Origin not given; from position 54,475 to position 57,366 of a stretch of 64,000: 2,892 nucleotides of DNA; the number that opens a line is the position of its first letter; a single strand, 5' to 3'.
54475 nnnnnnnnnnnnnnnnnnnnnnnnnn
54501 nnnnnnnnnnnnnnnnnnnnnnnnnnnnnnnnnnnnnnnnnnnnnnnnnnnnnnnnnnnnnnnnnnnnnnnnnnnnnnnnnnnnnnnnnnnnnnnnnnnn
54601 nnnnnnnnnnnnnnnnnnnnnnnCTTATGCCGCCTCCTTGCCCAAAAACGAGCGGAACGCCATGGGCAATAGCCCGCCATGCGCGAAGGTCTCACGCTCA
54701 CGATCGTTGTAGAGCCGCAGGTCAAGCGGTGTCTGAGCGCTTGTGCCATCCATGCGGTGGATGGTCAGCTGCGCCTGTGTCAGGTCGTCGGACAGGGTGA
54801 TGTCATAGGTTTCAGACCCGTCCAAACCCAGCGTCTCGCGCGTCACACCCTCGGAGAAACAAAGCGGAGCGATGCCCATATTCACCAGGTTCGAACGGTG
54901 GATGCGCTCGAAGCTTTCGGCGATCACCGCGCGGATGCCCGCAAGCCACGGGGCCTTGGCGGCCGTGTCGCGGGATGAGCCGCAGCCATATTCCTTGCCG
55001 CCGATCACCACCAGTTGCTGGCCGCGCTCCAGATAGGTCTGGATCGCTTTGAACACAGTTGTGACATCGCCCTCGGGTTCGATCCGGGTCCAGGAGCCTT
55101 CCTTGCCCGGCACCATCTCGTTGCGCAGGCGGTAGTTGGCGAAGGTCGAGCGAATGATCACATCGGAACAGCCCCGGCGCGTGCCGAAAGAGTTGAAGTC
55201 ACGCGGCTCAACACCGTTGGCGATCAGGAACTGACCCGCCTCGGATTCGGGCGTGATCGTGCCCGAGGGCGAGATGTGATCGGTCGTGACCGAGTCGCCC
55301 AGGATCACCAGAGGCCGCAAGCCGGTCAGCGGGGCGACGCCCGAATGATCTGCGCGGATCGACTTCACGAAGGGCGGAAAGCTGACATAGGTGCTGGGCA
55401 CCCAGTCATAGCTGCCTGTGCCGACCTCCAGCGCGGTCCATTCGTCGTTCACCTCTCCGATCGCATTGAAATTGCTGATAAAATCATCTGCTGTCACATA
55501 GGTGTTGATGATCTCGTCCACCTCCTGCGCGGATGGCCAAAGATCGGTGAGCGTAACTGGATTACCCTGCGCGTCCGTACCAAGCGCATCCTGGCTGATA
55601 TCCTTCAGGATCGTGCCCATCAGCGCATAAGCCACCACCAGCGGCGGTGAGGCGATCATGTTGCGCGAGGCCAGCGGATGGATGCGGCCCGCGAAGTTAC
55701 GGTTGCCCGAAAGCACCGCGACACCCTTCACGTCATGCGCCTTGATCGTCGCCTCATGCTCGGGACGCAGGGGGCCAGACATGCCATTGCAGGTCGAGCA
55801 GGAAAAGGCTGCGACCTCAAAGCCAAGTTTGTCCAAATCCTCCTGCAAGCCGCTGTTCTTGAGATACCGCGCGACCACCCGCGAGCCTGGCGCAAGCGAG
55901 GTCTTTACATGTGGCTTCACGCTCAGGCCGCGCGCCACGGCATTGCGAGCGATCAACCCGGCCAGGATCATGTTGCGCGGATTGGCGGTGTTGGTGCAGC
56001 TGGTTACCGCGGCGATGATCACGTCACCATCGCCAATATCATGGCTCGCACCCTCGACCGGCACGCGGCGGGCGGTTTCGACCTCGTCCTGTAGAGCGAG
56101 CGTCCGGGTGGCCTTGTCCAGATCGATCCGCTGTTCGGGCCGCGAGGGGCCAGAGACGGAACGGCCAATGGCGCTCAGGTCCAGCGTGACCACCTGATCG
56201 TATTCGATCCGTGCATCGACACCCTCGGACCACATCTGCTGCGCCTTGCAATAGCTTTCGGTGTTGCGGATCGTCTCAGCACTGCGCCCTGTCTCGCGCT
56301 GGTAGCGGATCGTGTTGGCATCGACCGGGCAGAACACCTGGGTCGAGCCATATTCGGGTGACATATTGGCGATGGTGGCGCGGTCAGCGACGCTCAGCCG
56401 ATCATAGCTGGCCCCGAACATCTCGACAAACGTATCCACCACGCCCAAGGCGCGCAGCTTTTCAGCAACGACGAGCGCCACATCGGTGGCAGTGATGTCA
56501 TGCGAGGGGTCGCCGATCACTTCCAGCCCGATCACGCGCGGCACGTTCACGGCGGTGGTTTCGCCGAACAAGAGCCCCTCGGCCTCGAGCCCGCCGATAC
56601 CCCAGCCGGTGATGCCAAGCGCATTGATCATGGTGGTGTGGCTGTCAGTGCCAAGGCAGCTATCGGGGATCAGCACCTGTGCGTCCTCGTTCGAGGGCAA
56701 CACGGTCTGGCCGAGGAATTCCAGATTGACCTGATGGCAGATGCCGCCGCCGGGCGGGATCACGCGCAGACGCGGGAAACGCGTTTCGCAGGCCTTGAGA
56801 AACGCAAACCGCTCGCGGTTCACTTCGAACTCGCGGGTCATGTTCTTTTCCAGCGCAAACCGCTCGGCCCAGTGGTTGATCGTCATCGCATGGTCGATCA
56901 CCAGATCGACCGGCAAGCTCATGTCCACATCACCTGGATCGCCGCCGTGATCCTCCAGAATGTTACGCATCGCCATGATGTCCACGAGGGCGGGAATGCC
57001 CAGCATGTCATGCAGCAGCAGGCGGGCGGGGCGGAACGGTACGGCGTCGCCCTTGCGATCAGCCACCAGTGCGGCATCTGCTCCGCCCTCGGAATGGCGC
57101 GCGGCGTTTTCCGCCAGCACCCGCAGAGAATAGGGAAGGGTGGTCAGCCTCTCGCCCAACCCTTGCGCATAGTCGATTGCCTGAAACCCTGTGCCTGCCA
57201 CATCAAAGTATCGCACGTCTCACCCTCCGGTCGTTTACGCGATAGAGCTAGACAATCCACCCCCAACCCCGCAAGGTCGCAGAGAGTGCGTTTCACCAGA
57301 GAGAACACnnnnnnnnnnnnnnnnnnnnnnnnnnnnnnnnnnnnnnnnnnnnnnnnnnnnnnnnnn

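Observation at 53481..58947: IclR-linked aconitase + PrpF + ICL-lyase set without PrpC: candidate new carboxylic-acid pathway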

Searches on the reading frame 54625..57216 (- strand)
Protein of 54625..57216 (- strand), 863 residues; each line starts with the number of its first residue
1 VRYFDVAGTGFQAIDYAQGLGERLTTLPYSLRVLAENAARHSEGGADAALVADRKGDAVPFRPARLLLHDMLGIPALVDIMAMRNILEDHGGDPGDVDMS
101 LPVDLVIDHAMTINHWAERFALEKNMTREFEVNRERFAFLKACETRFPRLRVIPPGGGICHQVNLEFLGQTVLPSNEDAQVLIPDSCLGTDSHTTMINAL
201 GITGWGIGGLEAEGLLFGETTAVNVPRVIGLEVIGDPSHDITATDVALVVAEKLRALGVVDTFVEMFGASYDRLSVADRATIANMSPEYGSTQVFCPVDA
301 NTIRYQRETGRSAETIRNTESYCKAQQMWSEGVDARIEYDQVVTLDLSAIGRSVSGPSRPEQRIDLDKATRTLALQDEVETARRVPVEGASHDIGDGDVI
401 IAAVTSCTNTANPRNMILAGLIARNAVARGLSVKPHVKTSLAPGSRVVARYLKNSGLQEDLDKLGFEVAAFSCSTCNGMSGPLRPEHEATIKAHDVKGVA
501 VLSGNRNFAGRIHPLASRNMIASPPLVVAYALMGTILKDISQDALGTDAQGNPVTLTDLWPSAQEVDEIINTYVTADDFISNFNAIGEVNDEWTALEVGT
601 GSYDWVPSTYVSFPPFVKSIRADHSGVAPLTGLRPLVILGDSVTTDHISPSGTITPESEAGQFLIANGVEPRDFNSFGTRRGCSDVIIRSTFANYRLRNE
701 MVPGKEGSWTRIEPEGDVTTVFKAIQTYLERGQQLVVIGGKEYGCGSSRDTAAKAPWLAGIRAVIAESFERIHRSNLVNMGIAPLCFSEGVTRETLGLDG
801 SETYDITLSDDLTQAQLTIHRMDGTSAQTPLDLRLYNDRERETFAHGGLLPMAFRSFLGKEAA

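Call 4: search_protein_families(library=ncbifam, proteins=[window:54625-57216:-])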
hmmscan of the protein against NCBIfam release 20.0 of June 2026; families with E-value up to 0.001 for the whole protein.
window:54625-57216:- (863 aa): 24 families
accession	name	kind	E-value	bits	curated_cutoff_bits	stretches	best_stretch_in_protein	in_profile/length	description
NF006757.0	PRK09277.1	subfamily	0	1057.4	686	1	21-859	33-886/888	aconitate hydratase AcnA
NF009520.0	PRK12881.1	subfamily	0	1034.4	905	1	17-858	27-891/893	aconitate hydratase AcnA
TIGR01341.1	aconitase_1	equivalog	2.9e-284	945.1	945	1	21-858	15-876/876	aconitate hydratase AcnA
TIGR02333.1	2met_isocit_dHY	equivalog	2.4e-232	773.4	1419.85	1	25-856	31-855/858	Fe/S-dependent 2-methylisocitrate dehydratase AcnD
NF005558.0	PRK07229.1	equivalog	9.9e-83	278.8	612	1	55-853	21-641/647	aconitate hydratase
TIGR01340.1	aconitase_mito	equivalog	3.3e-57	194.3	825.35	2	120-538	97-474/745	aconitate hydratase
TIGR01342.1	acon_putative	hypoth_equivalog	8.5e-55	186.1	719.15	2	135-541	73-413/655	putative aconitate hydratase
NF009116.0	PRK12466.1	subfamily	2.3e-39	135.3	531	1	188-537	128-463/472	3-isopropylmalate dehydratase large subunit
NF001614.1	PRK00402.1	subfamily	2.4e-36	125.3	385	2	177-371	107-287/415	aconitase/3-isopropylmalate dehydratase large subunit family protein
NF004016.0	PRK05478.1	subfamily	3.4e-36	124.8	510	1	190-537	128-461/468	3-isopropylmalate dehydratase large subunit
TIGR01343.1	hacA_fam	subfamily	4.7e-29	101.2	385.7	2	155-365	93-278/412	homoaconitate hydratase family protein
TIGR02086.1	IPMI_arch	subfamily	8.4e-28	97.2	410.15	1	150-537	87-407/411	3-isopropylmalate dehydratase/homoaconitate hydratase family large subunit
TIGR02083.1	LEU2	equivalog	7.1e-27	94.4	610.65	1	177-537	107-414/419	3-isopropylmalate dehydratase large subunit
TIGR00170.1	leuC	equivalog_domain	1.1e-24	86.9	560.25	1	187-536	124-460/466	3-isopropylmalate dehydratase large subunit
NF040615.1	HacA_Meth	equivalog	6.2e-22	77.9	550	1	155-364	93-284/419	homoaconitase large subunit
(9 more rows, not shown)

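Call 5: search_protein_families(library=pfam, proteins=[window:54625-57216:-])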
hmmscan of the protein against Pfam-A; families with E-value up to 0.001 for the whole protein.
window:54625-57216:- (863 aa): 2 families
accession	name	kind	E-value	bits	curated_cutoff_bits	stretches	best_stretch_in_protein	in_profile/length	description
PF00330.25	Aconitase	-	4.5e-131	438.5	28.7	1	51-534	9-463/463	Aconitase family (aconitate hydratase)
PF00694.25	Aconitase_C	-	4.9e-35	121.2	22.8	1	662-789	3-130/131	Aconitase C-terminal domain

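Call 11: find_related_loci(query=window:54625-57216:-, collection=genome_contigs, flank=8000)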
Query window:54625-57216:- (863 aa) in genome_contigs; peptide patterns used: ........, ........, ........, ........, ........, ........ (x = any residue, [..] = any of these).
599 stretches matched a pattern (row limit reached: there are more); 11 encode a relative of the query (tblastn E <= 1e-3); 11 distinct loci.
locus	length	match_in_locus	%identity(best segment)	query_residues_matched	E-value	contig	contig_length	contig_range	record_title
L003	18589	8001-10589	90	1-863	0e+0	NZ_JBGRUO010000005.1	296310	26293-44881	Ruegeria sp. 2304DJ69-11 2304DJ69-11_5, whole genome shotgun sequence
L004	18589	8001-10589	90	1-863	0e+0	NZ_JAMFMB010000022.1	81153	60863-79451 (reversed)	Ruegeria spongiae strain 2012CJ41-6 22, whole genome shotgun sequence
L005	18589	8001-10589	89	1-863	0e+0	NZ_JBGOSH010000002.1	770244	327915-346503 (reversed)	Ruegeria sp. 2012CJ15-1 2012CJ15-1_2, whole genome shotgun sequence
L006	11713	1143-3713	77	1-860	0e+0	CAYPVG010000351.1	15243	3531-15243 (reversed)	MAG TPA_asm: uncultured Boseongicola sp. isolate binchicken_co339_147 genome assembly, contig: k141_332901, whole genome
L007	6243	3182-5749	76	1-859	0e+0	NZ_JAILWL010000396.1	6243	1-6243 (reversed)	MAG: Roseibium sp. isolate ECS25B3 ECS25B3_396, whole genome shotgun sequence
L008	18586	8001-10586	72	1-862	0e+0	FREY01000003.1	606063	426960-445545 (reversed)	Rhodobacteraceae bacterium Alg231_04 genome assembly, contig: Contig_3, whole genome shotgun sequence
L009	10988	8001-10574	78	1-862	0e+0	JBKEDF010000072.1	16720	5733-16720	MAG: Pseudorhodobacter sp. isolate VLC_027 k121_18859408, whole genome shotgun sequence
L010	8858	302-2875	74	1-858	0e+0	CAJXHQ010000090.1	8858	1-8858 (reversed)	MAG TPA_asm: uncultured Rhodobacteraceae bacterium isolate SRR3646399_bin.4_MetaBAT_v2.12.1_MAG genome assembly, contig:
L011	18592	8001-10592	75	1-862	0e+0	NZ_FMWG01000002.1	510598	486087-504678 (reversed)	Epibacterium ulvae strain U95, whole genome shotgun sequence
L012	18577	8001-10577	77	1-862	0e+0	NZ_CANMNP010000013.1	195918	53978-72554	Uncultured Roseibium sp. isolate 4-649-3Z.fasta NODE_13, whole genome shotgun sequence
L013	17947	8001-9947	22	85-790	3e-12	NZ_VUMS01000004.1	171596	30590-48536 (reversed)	Oliverpabstia intestinalis strain BSM-380-WT-5A seq4, whole genome shotgun sequence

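Call 16: search_protein_families(library=pfam, proteins=[L011:11849-12832:+, L011:12848-13405:+, L011:13407-14900:+, L011:14990-16255:+, L011:16335-17588:+, L011:4706-6112:+, L012:11861-12901:-, L012:12871-14256:-, L012:14253-14918:-, L012:15036-16016:+], max_evalue=0.00001)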
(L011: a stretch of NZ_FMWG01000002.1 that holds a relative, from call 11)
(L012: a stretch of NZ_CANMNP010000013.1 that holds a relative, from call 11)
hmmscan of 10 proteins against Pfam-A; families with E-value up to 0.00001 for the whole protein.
L011:11849-12832:+ (327 aa): 1 family
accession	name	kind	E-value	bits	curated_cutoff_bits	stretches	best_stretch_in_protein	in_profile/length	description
PF03401.19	TctC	-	3.1e-25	89.7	27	1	70-325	20-273/274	Tripartite tricarboxylate transporter family receptor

L011:12848-13405:+ (185 aa): 1 family
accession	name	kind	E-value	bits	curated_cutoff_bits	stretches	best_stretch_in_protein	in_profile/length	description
PF07331.16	TctB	-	2.4e-17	63.8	29.1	1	29-175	2-136/137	Tripartite tricarboxylate transporter TctB family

L011:13407-14900:+ (497 aa): 1 family
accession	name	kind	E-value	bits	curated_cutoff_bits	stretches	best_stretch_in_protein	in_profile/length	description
PF01970.21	TctA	-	1.3e-139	465.9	28.9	1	18-442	1-422/423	Tripartite tricarboxylate transporter TctA family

L011:14990-16255:+ (421 aa): 1 family
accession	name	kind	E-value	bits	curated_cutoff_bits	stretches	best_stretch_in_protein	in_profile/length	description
PF07690.21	MFS_1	-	2.5e-18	66.6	33.4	2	39-274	5-241/347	Major Facilitator Superfamily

L011:16335-17588:+ (417 aa): 2 families
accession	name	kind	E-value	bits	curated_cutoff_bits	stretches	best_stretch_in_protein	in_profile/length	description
PF00012.26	HSP70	-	3.1e-18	65.8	20.6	1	90-228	103-237/599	Hsp70 protein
PF06723.19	MreB_Mbl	-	4.1e-10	39.4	27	0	150-220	116-184/327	MreB/Mbl protein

L011:4706-6112:+ (468 aa): 2 families
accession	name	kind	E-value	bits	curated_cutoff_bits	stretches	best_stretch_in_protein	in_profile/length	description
PF00120.29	Gln-synt_C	-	6.1e-135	450.1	24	1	102-465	1-344/344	Glutamine synthetase, catalytic domain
PF03951.24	Gln-synt_N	-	1e-28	99.2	33.4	1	16-95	3-82/82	Glutamine synthetase, beta-Grasp domain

L012:11861-12901:- (346 aa): 4 families
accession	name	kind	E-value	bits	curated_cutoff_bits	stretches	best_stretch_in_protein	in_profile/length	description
PF01547.30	SBP_bac_1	-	1.2e-10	42.3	26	1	51-287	9-302/307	Bacterial extracellular solute-binding protein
PF13416.11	SBP_bac_8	-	3.6e-10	40.6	27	1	55-309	2-267/279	Bacterial extracellular solute-binding protein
PF13531.11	SBP_bac_11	-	4.1e-10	40.3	25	1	51-295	12-222/227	Bacterial extracellular solute-binding protein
PF13343.11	SBP_bac_6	-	3.3e-07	30.5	24.6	1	91-311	6-228/245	Bacterial extracellular solute-binding protein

L012:12871-14256:- (461 aa): 3 families
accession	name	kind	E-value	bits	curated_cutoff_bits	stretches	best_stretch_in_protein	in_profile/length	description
PF08521.16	2CSK_N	-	1.4e-30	106.7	23.2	1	24-156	3-132/140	Two-component sensor kinase N-terminal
PF02518.31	HATPase_c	-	6.9e-24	84.9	26.4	1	351-460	1-109/111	Histidine kinase-, DNA gyrase B-, and HSP90-like ATPase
PF00512.31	HisKA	-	1.5e-07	31.8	26.9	1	242-298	3-59/66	His Kinase A (phospho-acceptor) domain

L012:14253-14918:- (221 aa): 2 families
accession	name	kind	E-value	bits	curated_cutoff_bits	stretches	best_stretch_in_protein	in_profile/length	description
PF00072.30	Response_reg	-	3.1e-23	82.5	30.2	1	4-111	2-109/111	Response regulator receiver domain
PF00486.34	Trans_reg_C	-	1.3e-18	67.3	26.2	1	148-218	4-77/77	Transcriptional regulatory protein, C terminal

L012:15036-16016:+ (326 aa): 1 family
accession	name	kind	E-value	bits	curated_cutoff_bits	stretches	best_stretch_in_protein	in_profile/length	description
PF03401.19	TctC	-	1.5e-20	74.3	27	1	69-324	20-273/274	Tripartite tricarboxylate transporter family receptor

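Call 17: search_protein_families(library=pfam, proteins=[L012:16099-16590:+, L012:16580-18115:+, L012:4759-5829:-, L012:3877-4737:-, L006:4932-6071:+, L006:6147-6638:+, L006:6640-8163:+, L006:8153-9361:+, L006:9358-10152:+, L009:6019-7095:-], max_evalue=0.00001)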
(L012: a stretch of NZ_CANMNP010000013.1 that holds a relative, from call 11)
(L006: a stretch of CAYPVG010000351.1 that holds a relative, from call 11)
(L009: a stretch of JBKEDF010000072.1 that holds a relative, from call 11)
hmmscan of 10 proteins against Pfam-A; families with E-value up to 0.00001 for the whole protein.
L012:16099-16590:+ (163 aa): 1 family
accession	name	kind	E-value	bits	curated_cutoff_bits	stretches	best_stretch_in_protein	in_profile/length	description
PF07331.16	TctB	-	7.2e-20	72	29.1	1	6-153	2-136/137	Tripartite tricarboxylate transporter TctB family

L012:16580-18115:+ (511 aa): 1 family
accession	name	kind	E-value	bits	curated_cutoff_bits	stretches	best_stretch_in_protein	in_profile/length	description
PF01970.21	TctA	-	2.1e-140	468.6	28.9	1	22-447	1-422/423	Tripartite tricarboxylate transporter TctA family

L012:4759-5829:- (356 aa): 1 family
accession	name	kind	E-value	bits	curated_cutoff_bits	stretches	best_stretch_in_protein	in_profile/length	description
PF01594.21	AI-2E_transport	-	2.3e-45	155.7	34.3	1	9-324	3-322/327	AI-2E family transporter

L012:3877-4737:- (286 aa): 1 family
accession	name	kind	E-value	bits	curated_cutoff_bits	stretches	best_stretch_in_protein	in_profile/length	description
PF04402.19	SIMPL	-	2.9e-60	204.5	25.2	1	77-278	1-205/205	Protein of unknown function (DUF541)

L006:4932-6071:+ (379 aa): 1 family
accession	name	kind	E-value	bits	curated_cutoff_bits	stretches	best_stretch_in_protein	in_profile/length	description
PF03401.19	TctC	-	1.2e-24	87.7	27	1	122-377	20-273/274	Tripartite tricarboxylate transporter family receptor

L006:6147-6638:+ (163 aa): 1 family
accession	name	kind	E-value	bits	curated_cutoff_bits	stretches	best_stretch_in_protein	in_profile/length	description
PF07331.16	TctB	-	4.4e-19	69.5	29.1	1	6-153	2-136/137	Tripartite tricarboxylate transporter TctB family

L006:6640-8163:+ (507 aa): 1 family
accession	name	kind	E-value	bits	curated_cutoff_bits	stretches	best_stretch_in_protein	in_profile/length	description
PF01970.21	TctA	-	8.1e-142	473.2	28.9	1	18-443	1-422/423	Tripartite tricarboxylate transporter TctA family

L006:8153-9361:+ (402 aa): 1 family
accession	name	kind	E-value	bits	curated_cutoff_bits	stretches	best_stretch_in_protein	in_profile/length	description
PF02515.22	CoA_transf_3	-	1.4e-116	390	23.3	1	10-379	1-366/366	CoA-transferase family III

L006:9358-10152:+ (264 aa): 1 family
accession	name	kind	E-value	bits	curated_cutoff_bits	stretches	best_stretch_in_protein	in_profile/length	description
PF00285.26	Citrate_synt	-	1.1e-33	117.2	27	1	56-241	166-350/357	Citrate synthase, C-terminal domain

L009:6019-7095:- (358 aa): 1 family
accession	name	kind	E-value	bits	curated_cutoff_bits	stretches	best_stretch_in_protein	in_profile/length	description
PF03480.18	DctP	-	1.9e-58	198.5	23.4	1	89-338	34-281/286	Bacterial extracellular solute-binding protein, family 7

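Call 56: search_protein_families(library=pfam, proteins=[L008:4972-6132:-, L008:3878-4975:-, L008:3042-3875:-, L008:2266-3096:-, L003:4853-5965:-, L003:1805-4843:-, L010:5407-6039:+, L010:6195-7226:+, L010:7166-8323:+, L009:4103-5398:-], max_evalue=0.00001)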
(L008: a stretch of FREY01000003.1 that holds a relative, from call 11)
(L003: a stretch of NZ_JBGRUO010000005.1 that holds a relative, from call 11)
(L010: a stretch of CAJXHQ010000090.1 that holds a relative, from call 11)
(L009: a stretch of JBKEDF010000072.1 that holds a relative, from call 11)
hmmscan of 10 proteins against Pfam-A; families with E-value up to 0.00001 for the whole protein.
L008:4972-6132:- (386 aa): 4 families
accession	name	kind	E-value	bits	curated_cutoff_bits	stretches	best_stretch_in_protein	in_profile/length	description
PF00441.29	Acyl-CoA_dh_1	-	7.5e-35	120.7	22.4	1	231-364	1-134/150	Acyl-CoA dehydrogenase, C-terminal domain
PF02771.21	Acyl-CoA_dh_N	-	2.6e-25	89.4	22.9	1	9-115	5-113/113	Acyl-CoA dehydrogenase, N-terminal domain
PF02770.24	Acyl-CoA_dh_M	-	9.2e-21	74.3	33.3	1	120-218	1-96/97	Acyl-CoA dehydrogenase, middle domain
PF08028.16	Acyl-CoA_dh_2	-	8.8e-15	55.6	22.7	1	248-359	3-124/134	Acyl-CoA dehydrogenase, C-terminal domain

L008:3878-4975:- (365 aa): 1 family
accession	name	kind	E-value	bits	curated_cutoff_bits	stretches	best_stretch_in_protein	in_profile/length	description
PF02515.22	CoA_transf_3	-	4e-99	332.6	23.3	1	5-347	1-346/366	CoA-transferase family III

L008:3042-3875:- (277 aa): 1 family
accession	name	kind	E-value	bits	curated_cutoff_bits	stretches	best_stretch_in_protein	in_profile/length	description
PF13452.11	FAS1_DH_region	-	9.1e-14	52.2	22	1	9-138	2-131/132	FAS1-like, dehydratase domain region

L008:2266-3096:- (276 aa): 2 families
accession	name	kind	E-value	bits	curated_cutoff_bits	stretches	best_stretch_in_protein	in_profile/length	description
PF03328.21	HpcH_HpaI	-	8.2e-36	123.8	25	1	25-223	4-221/221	HpcH/HpaI aldolase/citrate lyase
PF15617.12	C-C_Bond_Lyase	-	1.6e-11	44.4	28.4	1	212-273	247-312/320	C-C_Bond_Lyase of the TIM-Barrel fold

L003:4853-5965:- (370 aa): 2 families
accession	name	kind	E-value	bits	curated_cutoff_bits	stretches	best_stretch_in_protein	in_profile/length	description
PF13437.12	HlyD_3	-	1.6e-11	45.3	22.2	1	172-274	1-105/106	HlyD family secretion protein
PF16576.10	HlyD_D23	-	8.3e-08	32.2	30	1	77-260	19-197/214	Barrel-sandwich domain of CusB or HlyD membrane-fusion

L003:1805-4843:- (1012 aa): 1 family
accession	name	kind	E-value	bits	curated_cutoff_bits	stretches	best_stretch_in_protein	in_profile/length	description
PF00873.25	ACR_tran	-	4.9e-145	485.1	28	1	4-997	2-1020/1021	AcrB/AcrD/AcrF family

L010:5407-6039:+ (210 aa): 0 families

L010:6195-7226:+ (343 aa): 2 families
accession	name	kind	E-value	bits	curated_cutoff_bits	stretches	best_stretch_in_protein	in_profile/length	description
PF06968.18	BATS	-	9.4e-29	99.9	22.2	1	228-318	1-87/88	Biotin and Thiamin Synthesis associated domain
PF04055.27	Radical_SAM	-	3.1e-23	83.2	29.5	1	56-216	2-164/166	Radical SAM superfamily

L010:7166-8323:+ (385 aa): 1 family
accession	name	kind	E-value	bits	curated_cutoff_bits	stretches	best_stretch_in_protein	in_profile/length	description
PF00155.27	Aminotran_1_2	-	5.3e-42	144.7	19.7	1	36-360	5-346/361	Aminotransferase class I and II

L009:4103-5398:- (431 aa): 1 family
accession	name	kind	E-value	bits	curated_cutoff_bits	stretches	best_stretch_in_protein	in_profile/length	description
PF06808.19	DctM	-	2.7e-109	366.2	23.8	1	9-419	1-413/413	Tripartite ATP-independent periplasmic transporter, DctM component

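Call 70: search_protein_families(library=ncbifam, proteins=[L006:9358-10152:+, L006:8153-9361:+, L011:11849-12832:+], max_evalue=0.00001)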
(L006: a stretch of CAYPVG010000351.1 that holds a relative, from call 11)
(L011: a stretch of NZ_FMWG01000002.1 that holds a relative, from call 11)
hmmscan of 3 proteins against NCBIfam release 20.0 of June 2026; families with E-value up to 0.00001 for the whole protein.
L006:9358-10152:+ (264 aa): 20 families
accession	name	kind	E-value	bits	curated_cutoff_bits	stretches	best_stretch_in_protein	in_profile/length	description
NF004864.0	PRK06224.1-1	equivalog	1.6e-124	414.5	261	1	4-258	10-269/278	citryl-CoA lyase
NF004866.0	PRK06224.1-3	subfamily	6e-49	166.6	245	1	9-240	17-246/275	citryl-CoA lyase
NF004869.0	PRK06224.1-6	subfamily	3.1e-45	154.5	212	1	9-238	3-230/263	citryl-CoA lyase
NF004868.0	PRK06224.1-5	subfamily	6e-41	140.2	193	1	12-237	7-235/260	citryl-CoA lyase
NF004867.0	PRK06224.1-4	equivalog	8.1e-29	100.5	409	1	30-238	28-235/261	citryl-CoA lyase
NF041301.1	Cit_synth_Halo_CitZ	equivalog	8.2e-23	81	550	1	57-238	177-353/379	citrate synthase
NF009005.0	PRK12350.1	subfamily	1.4e-22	80.5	332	1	55-241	156-338/366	citrate synthase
NF010639.0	PRK14036.1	equivalog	8e-21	74.1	502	1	56-240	173-353/379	citrate synthase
TIGR01800.1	cit_synth_II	subfamily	2e-20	72.9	421.3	1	54-238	164-342/368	2-methylcitrate synthase/citrate synthase II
NF041157.1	Cit_synThplmales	equivalog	1.9e-19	70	590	1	57-236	170-347/377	citrate synthase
NF004865.0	PRK06224.1-2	equivalog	3.2e-19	69.5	323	1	24-240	24-245/265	citryl-CoA lyase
NF004126.0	PRK05614.1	equivalog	2.2e-17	62.6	505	1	60-239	222-403/430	citrate synthase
NF010640.0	PRK14037.1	subfamily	3.2e-17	62.5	504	1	58-236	171-348/377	citrate synthase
NF010638.0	PRK14035.1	equivalog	6.2e-17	61.4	572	1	36-238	150-346/372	citrate synthase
NF009004.0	PRK12349.1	equivalog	1.1e-13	50.9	508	1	35-238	153-351/372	citrate synthase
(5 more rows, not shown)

L006:8153-9361:+ (402 aa): 7 families
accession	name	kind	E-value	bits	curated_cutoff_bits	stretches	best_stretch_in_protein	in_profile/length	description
NF052585.1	SucGlutTfsCaiB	equivalog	4.9e-81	272.3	750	1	6-390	4-392/394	succinate--glutarate CoA-transferase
NF008511.0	PRK11430.1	equivalog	8.3e-76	255.5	522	1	1-340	1-339/381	CoA:oxalate CoA-transferase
NF041294.1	Scnl_mescCoAtase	equivalog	3.8e-70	237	700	1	10-383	4-380/381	succinyl-CoA:mesaconate CoA-transferase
NF003809.0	PRK05398.1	subfamily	5.2e-66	222.9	442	2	8-211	3-206/416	formyl-CoA transferase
TIGR03253.1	oxalate_frc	equivalog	8.1e-61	206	504.2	2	9-211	3-205/416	formyl-CoA transferase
NF002914.1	PRK03525.1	equivalog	2.3e-44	151.9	413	1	6-402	6-397/400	L-carnitine CoA-transferase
TIGR04253.1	mesacon_CoA_iso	equivalog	1.6e-13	50.5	725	1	9-400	2-398/403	2-methylfumaryl-CoA isomerase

L011:11849-12832:+ (327 aa): 0 families

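Call 76: search_solved_structures(query=L011:11849-12832:+, max_evalue=1e-10)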
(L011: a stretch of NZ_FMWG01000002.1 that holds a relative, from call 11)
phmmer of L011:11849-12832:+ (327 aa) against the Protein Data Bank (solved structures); distinct sequences matched with E-value up to 1e-10: 9.
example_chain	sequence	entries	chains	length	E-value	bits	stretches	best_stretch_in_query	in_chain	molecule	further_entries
25hk_A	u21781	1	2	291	7.5e-22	81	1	28-311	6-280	Tripartite tricarboxylate transporter substrate binding protein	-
8hkb_A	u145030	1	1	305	1.9e-19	73.1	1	35-287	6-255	Periplasmic terephthalate binding protein (TBP)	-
8hka_A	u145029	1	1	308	1.5e-18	70.2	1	35-287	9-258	Periplasmic terephthalate binding protein (TBP)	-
8hk9_D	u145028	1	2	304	1.6e-18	70.1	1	36-287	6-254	Periplasmic terephthalate binding protein (TBP)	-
4x9t_A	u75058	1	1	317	1.5e-15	60.3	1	35-325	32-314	Uncharacterized protein UPF0065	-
2qpq_A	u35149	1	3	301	4.9e-15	58.6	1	39-312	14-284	protein Bug27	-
2dvz_A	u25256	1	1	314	5.5e-14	55.2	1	34-323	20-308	Putative exported protein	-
2f5x_A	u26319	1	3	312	1.2e-13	54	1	35-294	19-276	BugD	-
7ndr_A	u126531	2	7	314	3.4e-12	49.3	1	36-267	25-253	Tripartite tricarboxylate transporter substrate binding protein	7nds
